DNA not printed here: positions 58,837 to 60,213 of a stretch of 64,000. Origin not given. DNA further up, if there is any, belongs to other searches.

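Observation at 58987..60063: Archaeal/eukaryotic-type DRG GTPase with a TGS domain in a bacterial context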

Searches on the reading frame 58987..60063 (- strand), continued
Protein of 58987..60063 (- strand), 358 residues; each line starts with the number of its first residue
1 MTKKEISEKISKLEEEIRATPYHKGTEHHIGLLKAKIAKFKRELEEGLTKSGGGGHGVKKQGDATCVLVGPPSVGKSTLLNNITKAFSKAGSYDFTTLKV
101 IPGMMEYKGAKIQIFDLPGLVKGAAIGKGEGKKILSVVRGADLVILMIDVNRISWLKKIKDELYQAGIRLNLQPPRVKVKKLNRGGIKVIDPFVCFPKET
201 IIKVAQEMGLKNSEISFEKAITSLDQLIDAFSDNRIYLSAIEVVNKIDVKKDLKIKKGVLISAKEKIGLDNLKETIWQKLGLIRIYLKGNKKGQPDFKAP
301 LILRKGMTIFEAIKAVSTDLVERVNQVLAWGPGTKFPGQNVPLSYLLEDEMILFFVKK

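Call 67: find_homologous_proteins(query=P0124, max_evalue=1e-60)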
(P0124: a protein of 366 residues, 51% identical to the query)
Query P0124 (366 aa): 3955 proteins with E <= 1e-60 among 8000 candidates; the best 120 are listed.
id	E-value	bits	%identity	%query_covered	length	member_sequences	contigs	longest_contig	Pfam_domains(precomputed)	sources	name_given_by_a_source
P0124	9.3e-222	753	100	100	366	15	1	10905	PF02824.28,PF01926.30,PF02421.25,PF03193.23,PF16897.11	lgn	-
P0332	3.0e-157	541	71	99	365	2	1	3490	PF02824.28,PF01926.30,PF02421.25,PF03193.23,PF16897.11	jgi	-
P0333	1.1e-150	520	70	99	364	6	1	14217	PF02824.28,PF01926.30,PF02421.25,PF03193.23,PF16897.11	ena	-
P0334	7.5e-147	507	67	94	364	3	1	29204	PF02824.28,PF01926.30,PF02421.25,PF03193.23,PF16897.11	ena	-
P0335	2.5e-144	499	66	94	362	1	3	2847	PF02824.28,PF01926.30,PF02421.25,PF16897.11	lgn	-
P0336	3.7e-143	495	66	99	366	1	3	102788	PF02824.28,PF01926.30,PF02421.25,PF03193.23,PF16897.11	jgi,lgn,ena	-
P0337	2.1e-139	482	67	94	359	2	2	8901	PF02824.28,PF01926.30,PF02421.25,PF16897.11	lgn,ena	-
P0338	4.0e-139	481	65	99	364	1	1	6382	PF02824.28,PF01926.30,PF02421.25,PF03193.23,PF16897.11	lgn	-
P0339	3.1e-138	479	66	99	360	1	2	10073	PF02824.28,PF01926.30,PF02421.25,PF16897.11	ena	-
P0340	1.6e-137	476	62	95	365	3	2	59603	PF02824.28,PF01926.30,PF02421.25,PF03193.23,PF16897.11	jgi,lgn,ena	-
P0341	1.8e-137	476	64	99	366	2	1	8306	PF02824.28,PF01926.30,PF02421.25,PF16897.11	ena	-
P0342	4.6e-134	465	62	99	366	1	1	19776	PF02824.28,PF01926.30,PF00350.30,PF02421.25,PF03193.23,PF16897.11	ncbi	-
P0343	8.2e-134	464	61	99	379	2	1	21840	PF02824.28,PF01926.30,PF02421.25,PF03193.23,PF16897.11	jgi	-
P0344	2.3e-133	463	62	99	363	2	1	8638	PF02824.28,PF01926.30,PF00350.30,PF02421.25,PF03193.23,PF16897.11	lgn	-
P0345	1.3e-132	460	62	99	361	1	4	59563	PF02824.28,PF01926.30,PF02421.25,PF16897.11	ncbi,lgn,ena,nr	ncbi:MAG: 50S ribosome-binding GTPase [Candidatus Pacebacteria bacterium]|nr:50S ribosome-binding GT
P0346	1.6e-132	460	64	94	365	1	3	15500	PF02824.28,PF01926.30,PF02421.25,PF03193.23,PF16897.11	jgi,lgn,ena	-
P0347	3.1e-132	459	60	99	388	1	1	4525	PF02824.28,PF01926.30,PF02421.25,PF16897.11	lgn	-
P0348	7.5e-132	458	61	99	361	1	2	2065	PF02824.28,PF01926.30,PF02421.25,PF16897.11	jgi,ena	-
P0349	6.5e-131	454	61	95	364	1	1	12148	PF02824.28,PF01926.30,PF02421.25,PF03193.23,PF16897.11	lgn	-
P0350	7.3e-131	454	61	99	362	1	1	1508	PF02824.28,PF01926.30,PF02421.25,PF16897.11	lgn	-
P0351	3.1e-130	452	60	94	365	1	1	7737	PF02824.28,PF01926.30,PF02421.25,PF03193.23,PF16897.11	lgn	-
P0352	4.0e-130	452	62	99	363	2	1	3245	PF02824.28,PF01926.30,PF02421.25,PF03193.23,PF16897.11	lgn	-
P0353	1.5e-125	437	59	95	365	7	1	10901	PF02824.28,PF01926.30,PF02421.25,PF03193.23,PF16897.11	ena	-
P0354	1.1e-123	431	57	99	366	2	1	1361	PF02824.28,PF01926.30,PF02421.25,PF03193.23,PF16897.11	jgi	-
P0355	6.4e-123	428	56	99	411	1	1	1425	PF02824.28,PF01926.30,PF02421.25,PF03193.23,PF16897.11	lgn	-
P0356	1.1e-122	427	57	99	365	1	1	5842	PF01926.30,PF02421.25,PF16897.11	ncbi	-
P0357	1.0e-121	424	55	99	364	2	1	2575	PF02824.28,PF01926.30,PF02421.25,PF03193.23,PF16897.11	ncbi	-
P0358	9.3e-121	421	58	100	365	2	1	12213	PF02824.28,PF01926.30,PF00350.30,PF02421.25,PF03193.23,PF16897.11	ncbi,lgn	-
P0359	5.3e-120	419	56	99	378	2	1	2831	PF02824.28,PF01926.30,PF02421.25,PF03193.23,PF16897.11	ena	-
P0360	5.9e-119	415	58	99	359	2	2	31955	PF02824.28,PF01926.30,PF00350.30,PF02421.25,PF16897.11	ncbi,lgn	-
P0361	8.3e-119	415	57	99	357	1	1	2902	PF02824.28,PF01926.30,PF00350.30,PF02421.25,PF03193.23,PF16897.11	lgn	-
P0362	9.7e-119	414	56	95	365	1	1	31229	PF02824.28,PF01926.30,PF00350.30,PF02421.25,PF16897.11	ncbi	-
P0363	2.0e-118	413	55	99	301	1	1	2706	PF02824.28,PF01926.30,PF02421.25,PF03193.23,PF16897.11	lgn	-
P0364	2.2e-118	413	56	100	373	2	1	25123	PF02824.28,PF01926.30,PF02421.25,PF16897.11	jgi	-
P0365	4.1e-118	412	56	99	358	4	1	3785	PF02824.28,PF01926.30,PF00350.30,PF02421.25,PF03193.23,PF16897.11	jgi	-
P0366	1.8e-117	410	55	99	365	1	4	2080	PF02824.28,PF01926.30,PF00350.30,PF02421.25,PF03193.23,PF16897.11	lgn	-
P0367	1.2e-116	408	55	98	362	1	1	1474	PF02824.28,PF01926.30,PF02421.25,PF16897.11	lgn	-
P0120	2.9e-115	403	57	97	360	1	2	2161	PF02824.28,PF01926.30,PF00350.30,PF02421.25,PF16897.11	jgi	-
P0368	3.6e-115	403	53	100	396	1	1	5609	PF02824.28,PF01926.30,PF02421.25,PF16897.11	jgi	-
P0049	4.2e-114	399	55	97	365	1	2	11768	PF02824.28,PF01926.30,PF02421.25,PF03193.23,PF16897.11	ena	-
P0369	1.2e-113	398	53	99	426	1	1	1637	PF02824.28,PF01926.30,PF02421.25,PF16897.11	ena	-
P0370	1.6e-113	397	53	98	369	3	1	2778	PF02824.28,PF01926.30,PF02421.25,PF03193.23,PF16897.11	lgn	-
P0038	1.8e-113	397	55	94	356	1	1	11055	PF02824.28,PF01926.30,PF02421.25,PF03193.23,PF16897.11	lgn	-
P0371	2.9e-113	396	57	99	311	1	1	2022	PF02824.28,PF01926.30,PF02421.25,PF03193.23,PF16897.11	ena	-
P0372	4.3e-113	396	54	99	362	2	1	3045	PF02824.28,PF01926.30,PF02421.25,PF16897.11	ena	-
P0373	4.6e-113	396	52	99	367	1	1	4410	PF02824.28,PF01926.30,PF02421.25,PF16897.11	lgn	-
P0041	1.3e-112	394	53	99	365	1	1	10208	PF01926.30,PF02421.25,PF16897.11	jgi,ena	-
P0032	7.2e-112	392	53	94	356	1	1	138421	PF02824.28,PF01926.30,PF00025.28,PF02421.25,PF00009.34,PF16897.11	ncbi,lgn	-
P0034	6.5e-111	389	56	94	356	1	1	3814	PF02824.28,PF01926.30,PF02421.25,PF03193.23,PF16897.11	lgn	-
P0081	8.2e-111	388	53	97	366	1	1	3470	PF02824.28,PF01926.30,PF02421.25,PF03193.23,PF16897.11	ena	-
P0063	1.8e-110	387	54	98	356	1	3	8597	PF02824.28,PF01926.30,PF02421.25,PF03193.23,PF16897.11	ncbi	-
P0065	3.3e-110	386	53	98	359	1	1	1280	PF02824.28,PF01926.30,PF02421.25,PF03193.23,PF16897.11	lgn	-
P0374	3.9e-110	386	53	94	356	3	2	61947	PF02824.28,PF01926.30,PF02421.25,PF16897.11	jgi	-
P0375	4.7e-110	386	54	93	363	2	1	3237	PF02824.28,PF01926.30,PF02421.25,PF16897.11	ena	-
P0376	6.0e-110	386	54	98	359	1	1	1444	PF02824.28,PF01926.30,PF02421.25,PF16897.11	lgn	-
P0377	1.6e-109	384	55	97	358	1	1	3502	PF02824.28,PF01926.30,PF02421.25,PF03193.23,PF16897.11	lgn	-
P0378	2.7e-109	383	54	98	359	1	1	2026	PF02824.28,PF01926.30,PF02421.25,PF16897.11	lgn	-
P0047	3.8e-108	380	53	98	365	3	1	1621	PF02824.28,PF01926.30,PF02421.25,PF03193.23,PF16897.11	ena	-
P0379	3.9e-108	380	52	99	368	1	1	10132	PF02824.28,PF01926.30,PF02421.25,PF03193.23,PF16897.11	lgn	-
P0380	5.9e-108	379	53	94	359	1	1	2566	PF02824.28,PF01926.30,PF02421.25,PF16897.11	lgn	-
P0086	1.0e-107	378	54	99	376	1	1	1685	PF02824.28,PF01926.30,PF02421.25,PF16897.11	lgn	-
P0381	1.4e-107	378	54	98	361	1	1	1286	PF02824.28,PF01926.30,PF02421.25,PF16897.11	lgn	-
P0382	1.8e-107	377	50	97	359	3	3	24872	PF02824.28,PF01926.30,PF00350.30,PF02421.25,PF03193.23,PF16897.11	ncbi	-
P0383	3.2e-107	377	52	94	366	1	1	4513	PF02824.28,PF01926.30,PF00350.30,PF02421.25,PF00009.34,PF03193.23,PF16897.11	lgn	-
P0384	3.2e-107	377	51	97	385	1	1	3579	PF02824.28,PF01926.30,PF02421.25,PF03193.23,PF16897.11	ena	-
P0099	3.5e-107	376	54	98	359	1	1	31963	PF02824.28,PF01926.30,PF02421.25,PF16897.11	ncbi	-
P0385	3.8e-107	376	53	93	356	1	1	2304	PF02824.28,PF01926.30,PF02421.25,PF16897.11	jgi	jgi:small GTP-binding protein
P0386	4.4e-107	376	54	94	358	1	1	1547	PF02824.28,PF01926.30,PF02421.25,PF16897.11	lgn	-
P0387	5.5e-107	376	53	97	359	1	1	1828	PF02824.28,PF01926.30,PF00350.30,PF02421.25,PF16897.11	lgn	-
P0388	7.3e-107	375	54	95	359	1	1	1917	PF02824.28,PF01926.30,PF02421.25,PF16897.11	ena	-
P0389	9.5e-107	375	52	97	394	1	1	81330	PF02824.28,PF01926.30,PF00350.30,PF02421.25,PF16897.11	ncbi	-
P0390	1.2e-106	375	54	98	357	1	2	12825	PF02824.28,PF01926.30,PF00350.30,PF02421.25,PF16897.11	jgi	jgi:small GTP-binding protein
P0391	1.9e-106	374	50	99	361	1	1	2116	PF02824.28,PF01926.30,PF00350.30,PF02421.25,PF16897.11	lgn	-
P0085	2.5e-106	374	51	98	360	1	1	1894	PF02824.28,PF01926.30,PF00350.30,PF02421.25,PF16897.11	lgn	-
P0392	2.6e-106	374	52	93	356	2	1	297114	PF02824.28,PF01926.30,PF02421.25,PF16897.11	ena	-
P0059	3.2e-106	373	53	97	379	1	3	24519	PF01926.30,PF02421.25,PF16897.11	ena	-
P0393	5.6e-106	373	53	99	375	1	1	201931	PF02824.28,PF01926.30,PF02421.25,PF16897.11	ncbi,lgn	ncbi:MAG: OBG GTPase family GTP-binding protein [Patescibacteria group bacterium]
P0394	6.9e-106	372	50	93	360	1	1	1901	PF02824.28,PF01926.30,PF00350.30,PF02421.25,PF03193.23,PF16897.11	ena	-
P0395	7.8e-106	372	52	96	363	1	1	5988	PF02824.28,PF01926.30,PF02421.25,PF16897.11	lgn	-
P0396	1.2e-105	371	52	98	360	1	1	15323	PF02824.28,PF01926.30,PF00350.30,PF02421.25,PF16897.11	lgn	-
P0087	1.3e-105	371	52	94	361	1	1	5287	PF02824.28,PF01926.30,PF02421.25,PF03193.23,PF16897.11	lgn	-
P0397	2.0e-105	371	51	95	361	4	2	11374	PF02824.28,PF01926.30,PF00350.30,PF02421.25,PF03193.23,PF16897.11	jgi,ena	-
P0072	2.4e-105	370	50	98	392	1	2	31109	PF02824.28,PF01926.30,PF02421.25,PF16897.11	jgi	jgi:small GTP-binding protein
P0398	2.5e-105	370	52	98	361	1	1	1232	PF02824.28,PF01926.30,PF02421.25,PF03193.23,PF16897.11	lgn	-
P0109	2.6e-105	370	52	98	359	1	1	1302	PF02824.28,PF01926.30,PF02421.25,PF16897.11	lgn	-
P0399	3.6e-105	370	51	98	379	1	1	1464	PF02824.28,PF01926.30,PF02421.25,PF16897.11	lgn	-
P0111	5.2e-105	369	53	98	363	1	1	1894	PF02824.28,PF01926.30,PF02421.25,PF16897.11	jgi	-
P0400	8.4e-105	369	48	97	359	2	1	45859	PF02824.28,PF01926.30,PF00350.30,PF02421.25,PF03193.23,PF16897.11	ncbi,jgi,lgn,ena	-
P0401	9.8e-105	368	51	98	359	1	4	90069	PF02824.28,PF01926.30,PF02421.25,PF16897.11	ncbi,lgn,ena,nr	ncbi:50S ribosome-binding GTPase [Candidatus Microgenomates bacterium]|nr:50S ribosome-binding GTPas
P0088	1.1e-104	368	51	95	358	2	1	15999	PF02824.28,PF01926.30,PF02421.25,PF16897.11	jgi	-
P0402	2.3e-104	367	46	99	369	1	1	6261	PF02824.28,PF01926.30,PF02421.25,PF03193.23,PF16897.11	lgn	-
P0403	2.4e-104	367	51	96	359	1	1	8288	PF02824.28,PF01926.30,PF02421.25,PF16897.11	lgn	-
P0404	2.7e-104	367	52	98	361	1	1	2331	PF02824.28,PF01926.30,PF02421.25,PF16897.11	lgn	-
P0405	4.5e-104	366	50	97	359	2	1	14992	PF02824.28,PF01926.30,PF02421.25,PF03193.23,PF16897.11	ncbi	-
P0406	6.4e-104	366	51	97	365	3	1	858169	PF02824.28,PF01926.30,PF02421.25,PF16897.11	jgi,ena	-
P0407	6.8e-104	366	51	97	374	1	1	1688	PF02824.28,PF01926.30,PF02421.25,PF00009.34,PF03193.23,PF16897.11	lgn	-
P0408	8.5e-104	365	52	100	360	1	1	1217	PF02824.28,PF01926.30,PF02421.25,PF16897.11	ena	-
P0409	1.7e-103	364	52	96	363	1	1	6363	PF02824.28,PF01926.30,PF02421.25,PF16897.11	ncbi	-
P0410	2.1e-103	364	53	95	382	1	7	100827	PF02824.28,PF01926.30,PF02421.25,PF00009.34,PF16897.11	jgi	-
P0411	2.2e-103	364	50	100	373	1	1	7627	PF02824.28,PF01926.30,PF00350.30,PF02421.25,PF16897.11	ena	-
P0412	2.5e-103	364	53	95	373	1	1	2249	PF02824.28,PF01926.30,PF00350.30,PF02421.25,PF16897.11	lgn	-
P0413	3.0e-103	364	54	93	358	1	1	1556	PF02824.28,PF01926.30,PF02421.25,PF16897.11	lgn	-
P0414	3.3e-103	363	53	98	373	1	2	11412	PF02824.28,PF01926.30,PF02421.25,PF16897.11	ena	-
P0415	3.7e-103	363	50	95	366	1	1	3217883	PF02824.28,PF01926.30,PF02421.25,PF03193.23,PF16897.11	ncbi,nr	ncbi:MAG: GTP-binding protein [Methanomassiliicoccales archaeon]|nr:MAG: GTP-binding protein [Methan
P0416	3.9e-103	363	48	97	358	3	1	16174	PF02824.28,PF01926.30,PF00350.30,PF02421.25,PF03193.23,PF16897.11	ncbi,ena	-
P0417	4.3e-103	363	52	93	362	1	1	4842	PF02824.28,PF01926.30,PF00350.30,PF02421.25,PF16897.11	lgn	-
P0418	5.3e-103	363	49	99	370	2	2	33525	PF02824.28,PF01926.30,PF00350.30,PF02421.25,PF03193.23,PF16897.11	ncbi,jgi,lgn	-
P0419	5.6e-103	363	50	93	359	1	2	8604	PF02824.28,PF01926.30,PF00350.30,PF02421.25,PF16897.11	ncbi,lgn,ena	-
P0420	7.8e-103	362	49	99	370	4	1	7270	PF02824.28,PF01926.30,PF02421.25,PF00009.34,PF03193.23,PF16897.11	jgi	-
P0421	8.2e-103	362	50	94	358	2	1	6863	PF02824.28,PF01926.30,PF02421.25,PF16897.11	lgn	-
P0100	8.2e-103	362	53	98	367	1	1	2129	PF02824.28,PF01926.30,PF00350.30,PF02421.25,PF16897.11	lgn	-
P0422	8.3e-103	362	51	98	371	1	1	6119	PF02824.28,PF01926.30,PF02421.25,PF00009.34,PF03193.23,PF16897.11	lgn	-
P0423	8.6e-103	362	49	94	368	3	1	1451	PF02824.28,PF01926.30,PF02421.25,PF03193.23,PF16897.11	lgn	-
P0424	1.5e-102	361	53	94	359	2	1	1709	PF02824.28,PF01926.30,PF02421.25,PF16897.11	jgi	-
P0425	1.9e-102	361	52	98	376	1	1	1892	PF02824.28,PF01926.30,PF02421.25,PF16897.11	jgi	jgi:small GTP-binding protein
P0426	2.1e-102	361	51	99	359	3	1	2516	PF02824.28,PF01926.30,PF02421.25,PF16897.11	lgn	-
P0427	3.0e-102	360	51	99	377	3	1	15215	PF02824.28,PF01926.30,PF02421.25,PF16897.11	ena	-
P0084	3.7e-102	360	51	97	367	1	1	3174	PF02824.28,PF01926.30,PF02421.25,PF03193.23,PF16897.11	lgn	-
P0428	4.3e-102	360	52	97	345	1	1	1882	PF02824.28,PF01926.30,PF02421.25,PF16897.11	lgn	-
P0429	4.5e-102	360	51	94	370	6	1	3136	PF02824.28,PF01926.30,PF02421.25,PF03193.23,PF16897.11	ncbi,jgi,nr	ncbi:MAG: GTP-binding protein [Candidatus Altiarchaeales archaeon]|nr:MAG: GTP-binding protein [Cand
